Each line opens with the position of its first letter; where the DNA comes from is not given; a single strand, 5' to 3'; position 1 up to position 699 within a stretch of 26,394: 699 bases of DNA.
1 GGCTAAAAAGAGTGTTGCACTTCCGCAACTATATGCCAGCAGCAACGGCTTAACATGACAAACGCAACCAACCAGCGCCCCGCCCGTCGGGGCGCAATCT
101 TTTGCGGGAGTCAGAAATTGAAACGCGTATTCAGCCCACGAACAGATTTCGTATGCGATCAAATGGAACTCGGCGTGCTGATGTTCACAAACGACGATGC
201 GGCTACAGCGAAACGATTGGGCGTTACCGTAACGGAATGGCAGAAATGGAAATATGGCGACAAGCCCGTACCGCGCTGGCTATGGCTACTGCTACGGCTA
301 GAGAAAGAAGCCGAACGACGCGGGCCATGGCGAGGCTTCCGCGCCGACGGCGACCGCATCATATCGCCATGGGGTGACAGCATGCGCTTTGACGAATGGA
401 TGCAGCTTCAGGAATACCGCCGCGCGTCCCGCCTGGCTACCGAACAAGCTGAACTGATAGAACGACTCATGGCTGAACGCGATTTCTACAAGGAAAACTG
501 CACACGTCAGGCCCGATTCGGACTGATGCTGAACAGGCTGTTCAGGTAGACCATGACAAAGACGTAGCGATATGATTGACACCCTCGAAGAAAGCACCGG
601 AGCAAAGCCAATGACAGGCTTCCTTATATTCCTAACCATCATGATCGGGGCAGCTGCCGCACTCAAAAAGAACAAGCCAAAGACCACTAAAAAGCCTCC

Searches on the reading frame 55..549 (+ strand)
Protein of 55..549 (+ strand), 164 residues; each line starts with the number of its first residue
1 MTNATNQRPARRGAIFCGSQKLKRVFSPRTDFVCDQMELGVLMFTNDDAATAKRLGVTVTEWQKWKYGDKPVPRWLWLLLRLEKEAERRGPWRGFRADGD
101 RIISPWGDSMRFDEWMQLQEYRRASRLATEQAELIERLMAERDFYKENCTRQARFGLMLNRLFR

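Call 5: search_protein_families(library=pfam, proteins=[window:55-549:+], max_evalue=0.01)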
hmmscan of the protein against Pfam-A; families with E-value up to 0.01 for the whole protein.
window:55-549:+ (164 aa): 0 families

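Call 6: search_protein_families(library=phrogs, proteins=[window:55-549:+], max_evalue=0.001)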
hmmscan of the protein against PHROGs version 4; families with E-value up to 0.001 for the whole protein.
window:55-549:+ (164 aa): 1 family
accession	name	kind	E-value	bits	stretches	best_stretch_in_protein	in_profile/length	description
phrog_1668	-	tail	0.00024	22.2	1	50-115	23-89/122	tail assembly protein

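Call 7: search_protein_families(library=padloc, proteins=[window:55-549:+], max_evalue=0.01)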
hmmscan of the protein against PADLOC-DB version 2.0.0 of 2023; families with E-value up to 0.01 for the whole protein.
window:55-549:+ (164 aa): 0 families

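Call 8: search_protein_families(library=ncbifam, proteins=[window:55-549:+], max_evalue=0.01)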
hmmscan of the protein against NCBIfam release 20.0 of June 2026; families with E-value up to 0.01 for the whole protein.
window:55-549:+ (164 aa): 1 family
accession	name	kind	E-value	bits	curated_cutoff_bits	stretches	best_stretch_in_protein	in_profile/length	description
NF040522.1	VC1465_fam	subfamily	1.3e-07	31.7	70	1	49-128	13-94/111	VC1465 family Xer recombination activation factor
